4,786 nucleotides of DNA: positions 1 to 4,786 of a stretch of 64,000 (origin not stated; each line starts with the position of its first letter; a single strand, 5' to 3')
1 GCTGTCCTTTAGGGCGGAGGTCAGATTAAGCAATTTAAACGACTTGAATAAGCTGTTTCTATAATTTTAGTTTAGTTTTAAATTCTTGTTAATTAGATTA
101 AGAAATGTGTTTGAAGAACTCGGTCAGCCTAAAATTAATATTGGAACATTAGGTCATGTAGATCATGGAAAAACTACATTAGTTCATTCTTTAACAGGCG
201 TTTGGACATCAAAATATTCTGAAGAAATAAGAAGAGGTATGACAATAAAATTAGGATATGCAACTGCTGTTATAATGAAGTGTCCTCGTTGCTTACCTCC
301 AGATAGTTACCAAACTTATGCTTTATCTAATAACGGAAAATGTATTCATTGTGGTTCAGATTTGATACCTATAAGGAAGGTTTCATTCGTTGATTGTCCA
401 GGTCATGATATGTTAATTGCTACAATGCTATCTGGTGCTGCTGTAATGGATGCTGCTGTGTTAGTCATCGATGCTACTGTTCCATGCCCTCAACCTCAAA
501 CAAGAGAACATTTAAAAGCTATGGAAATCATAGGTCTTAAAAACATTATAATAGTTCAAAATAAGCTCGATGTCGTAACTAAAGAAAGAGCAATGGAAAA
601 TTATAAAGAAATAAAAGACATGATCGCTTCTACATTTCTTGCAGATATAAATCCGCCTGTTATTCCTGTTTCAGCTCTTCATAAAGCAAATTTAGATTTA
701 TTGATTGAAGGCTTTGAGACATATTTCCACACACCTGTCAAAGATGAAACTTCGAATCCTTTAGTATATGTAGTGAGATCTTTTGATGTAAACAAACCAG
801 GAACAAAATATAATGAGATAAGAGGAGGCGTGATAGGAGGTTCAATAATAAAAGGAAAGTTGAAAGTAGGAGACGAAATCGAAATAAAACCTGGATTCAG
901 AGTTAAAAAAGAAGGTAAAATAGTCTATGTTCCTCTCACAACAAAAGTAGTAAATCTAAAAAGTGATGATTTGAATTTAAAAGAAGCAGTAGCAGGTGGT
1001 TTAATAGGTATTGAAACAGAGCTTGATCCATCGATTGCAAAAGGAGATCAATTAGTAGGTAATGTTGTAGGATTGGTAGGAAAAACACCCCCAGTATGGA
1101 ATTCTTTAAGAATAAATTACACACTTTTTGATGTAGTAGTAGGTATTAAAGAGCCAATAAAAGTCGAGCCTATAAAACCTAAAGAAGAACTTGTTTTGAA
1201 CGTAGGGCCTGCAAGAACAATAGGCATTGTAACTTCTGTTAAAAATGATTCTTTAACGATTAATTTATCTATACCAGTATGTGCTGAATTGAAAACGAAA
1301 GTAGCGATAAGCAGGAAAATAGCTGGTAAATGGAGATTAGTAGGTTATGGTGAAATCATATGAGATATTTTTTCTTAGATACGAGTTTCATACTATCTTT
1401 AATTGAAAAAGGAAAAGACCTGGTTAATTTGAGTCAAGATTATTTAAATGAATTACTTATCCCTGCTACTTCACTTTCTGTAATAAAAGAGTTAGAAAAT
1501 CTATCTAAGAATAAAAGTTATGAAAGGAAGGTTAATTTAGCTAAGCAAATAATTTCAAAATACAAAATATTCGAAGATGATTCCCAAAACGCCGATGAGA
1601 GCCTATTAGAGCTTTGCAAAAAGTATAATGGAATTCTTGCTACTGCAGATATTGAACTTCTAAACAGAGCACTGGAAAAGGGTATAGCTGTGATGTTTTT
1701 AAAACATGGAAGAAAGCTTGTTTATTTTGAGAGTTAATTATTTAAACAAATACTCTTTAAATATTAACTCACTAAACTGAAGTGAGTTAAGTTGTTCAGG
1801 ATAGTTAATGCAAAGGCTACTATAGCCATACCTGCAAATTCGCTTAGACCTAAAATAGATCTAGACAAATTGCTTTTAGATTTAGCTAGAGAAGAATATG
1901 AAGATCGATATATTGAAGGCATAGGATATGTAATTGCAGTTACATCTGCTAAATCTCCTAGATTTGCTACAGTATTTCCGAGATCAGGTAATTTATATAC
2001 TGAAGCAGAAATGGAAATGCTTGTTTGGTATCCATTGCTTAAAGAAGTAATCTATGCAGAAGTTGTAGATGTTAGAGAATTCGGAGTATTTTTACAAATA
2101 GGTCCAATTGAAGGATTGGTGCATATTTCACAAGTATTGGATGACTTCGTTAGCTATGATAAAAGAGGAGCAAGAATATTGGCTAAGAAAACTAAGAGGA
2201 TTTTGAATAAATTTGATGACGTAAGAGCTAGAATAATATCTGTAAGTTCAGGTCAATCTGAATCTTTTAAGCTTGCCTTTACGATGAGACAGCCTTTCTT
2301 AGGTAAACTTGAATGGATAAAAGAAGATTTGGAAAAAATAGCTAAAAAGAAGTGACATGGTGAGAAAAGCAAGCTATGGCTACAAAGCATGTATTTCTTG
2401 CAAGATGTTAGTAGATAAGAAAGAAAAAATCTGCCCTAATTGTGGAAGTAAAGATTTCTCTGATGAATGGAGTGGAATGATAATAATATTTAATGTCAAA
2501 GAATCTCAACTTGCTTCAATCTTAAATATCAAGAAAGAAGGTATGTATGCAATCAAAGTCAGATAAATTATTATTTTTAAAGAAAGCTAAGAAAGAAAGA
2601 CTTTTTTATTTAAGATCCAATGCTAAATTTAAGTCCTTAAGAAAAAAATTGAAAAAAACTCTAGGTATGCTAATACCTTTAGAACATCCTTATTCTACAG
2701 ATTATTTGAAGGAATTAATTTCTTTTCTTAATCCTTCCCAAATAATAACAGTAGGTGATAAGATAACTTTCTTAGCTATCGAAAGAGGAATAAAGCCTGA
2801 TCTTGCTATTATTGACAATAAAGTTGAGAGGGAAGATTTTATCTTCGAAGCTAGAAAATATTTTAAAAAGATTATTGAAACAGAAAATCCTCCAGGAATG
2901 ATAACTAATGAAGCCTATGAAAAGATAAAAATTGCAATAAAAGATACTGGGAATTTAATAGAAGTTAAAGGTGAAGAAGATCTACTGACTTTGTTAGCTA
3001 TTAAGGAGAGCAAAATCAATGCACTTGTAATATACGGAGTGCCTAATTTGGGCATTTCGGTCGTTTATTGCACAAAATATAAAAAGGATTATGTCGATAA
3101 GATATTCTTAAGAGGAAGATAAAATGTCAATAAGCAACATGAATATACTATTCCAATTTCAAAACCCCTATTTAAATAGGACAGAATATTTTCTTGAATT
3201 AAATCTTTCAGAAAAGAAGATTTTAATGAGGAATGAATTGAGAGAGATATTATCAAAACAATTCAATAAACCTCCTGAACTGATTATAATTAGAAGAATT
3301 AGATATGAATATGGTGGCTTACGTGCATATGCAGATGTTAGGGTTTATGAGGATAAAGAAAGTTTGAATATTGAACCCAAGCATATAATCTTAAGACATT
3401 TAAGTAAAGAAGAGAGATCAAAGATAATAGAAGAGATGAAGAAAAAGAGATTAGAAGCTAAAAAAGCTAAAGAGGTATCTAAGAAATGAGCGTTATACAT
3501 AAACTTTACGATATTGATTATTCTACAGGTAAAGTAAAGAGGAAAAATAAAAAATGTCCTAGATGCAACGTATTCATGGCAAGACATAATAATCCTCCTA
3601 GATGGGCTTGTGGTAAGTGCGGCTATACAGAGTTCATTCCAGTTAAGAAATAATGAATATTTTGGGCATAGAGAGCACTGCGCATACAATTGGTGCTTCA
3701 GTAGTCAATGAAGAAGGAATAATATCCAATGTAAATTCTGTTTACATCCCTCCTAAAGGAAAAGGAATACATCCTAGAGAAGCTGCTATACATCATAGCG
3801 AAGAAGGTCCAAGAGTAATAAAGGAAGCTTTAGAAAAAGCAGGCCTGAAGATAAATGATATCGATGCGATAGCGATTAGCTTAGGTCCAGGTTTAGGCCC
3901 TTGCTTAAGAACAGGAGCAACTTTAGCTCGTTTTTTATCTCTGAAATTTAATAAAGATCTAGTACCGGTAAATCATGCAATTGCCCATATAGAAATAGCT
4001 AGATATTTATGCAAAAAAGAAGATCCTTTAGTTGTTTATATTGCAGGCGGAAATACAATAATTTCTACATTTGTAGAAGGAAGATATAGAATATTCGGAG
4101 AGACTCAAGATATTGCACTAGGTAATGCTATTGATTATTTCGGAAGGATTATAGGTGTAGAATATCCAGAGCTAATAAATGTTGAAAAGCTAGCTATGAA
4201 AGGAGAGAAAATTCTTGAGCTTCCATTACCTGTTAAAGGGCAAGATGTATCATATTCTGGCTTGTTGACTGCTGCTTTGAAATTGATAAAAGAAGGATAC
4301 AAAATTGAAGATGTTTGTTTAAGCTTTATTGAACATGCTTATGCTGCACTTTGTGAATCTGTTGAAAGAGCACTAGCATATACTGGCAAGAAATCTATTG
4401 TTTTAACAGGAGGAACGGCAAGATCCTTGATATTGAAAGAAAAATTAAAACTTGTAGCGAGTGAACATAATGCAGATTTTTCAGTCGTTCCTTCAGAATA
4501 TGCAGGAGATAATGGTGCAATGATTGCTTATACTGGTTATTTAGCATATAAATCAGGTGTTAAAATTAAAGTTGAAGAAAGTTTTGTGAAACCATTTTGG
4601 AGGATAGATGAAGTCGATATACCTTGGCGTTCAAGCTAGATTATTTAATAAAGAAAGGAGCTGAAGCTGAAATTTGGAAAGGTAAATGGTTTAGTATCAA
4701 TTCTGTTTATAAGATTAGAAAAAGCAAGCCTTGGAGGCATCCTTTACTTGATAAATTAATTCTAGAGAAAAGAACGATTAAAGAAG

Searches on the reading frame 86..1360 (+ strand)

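Call 71: search_protein_families(library=pfam, proteins=[window:86-1360:+], max_evalue=0.00001)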
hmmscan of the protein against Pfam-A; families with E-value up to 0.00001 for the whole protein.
window:86-1360:+ (425 aa): 3 families
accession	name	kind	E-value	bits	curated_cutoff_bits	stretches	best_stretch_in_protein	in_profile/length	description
PF00009.33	GTP_EFTU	-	2.2e-31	109.4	26.5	1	16-214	3-186/188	Elongation factor Tu GTP binding domain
PF09173.17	eIF2_C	-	5.9e-30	103.8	22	1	340-424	2-86/86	Initiation factor eIF2 gamma, C terminal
PF03144.31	GTP_EFTU_D2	-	3.6e-08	34.2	30.3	1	247-313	1-60/73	Elongation factor Tu domain 2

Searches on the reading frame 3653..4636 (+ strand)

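Call 71: search_protein_families(library=pfam, proteins=[window:3653-4636:+], max_evalue=0.00001)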
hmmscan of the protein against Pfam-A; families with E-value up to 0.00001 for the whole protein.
window:3653-4636:+ (328 aa): 2 families
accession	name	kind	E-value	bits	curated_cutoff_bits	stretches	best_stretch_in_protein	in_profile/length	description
PF00814.31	TsaD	-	4.1e-72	243.5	24.8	1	25-293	4-264/264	tRNA N6-adenosine threonylcarbamoyltransferase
PF22521.2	HypF_C_2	-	9.5e-07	29.3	27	1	175-279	121-227/241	Carbamoyltransferase, Kae1-like Domain, second subdomain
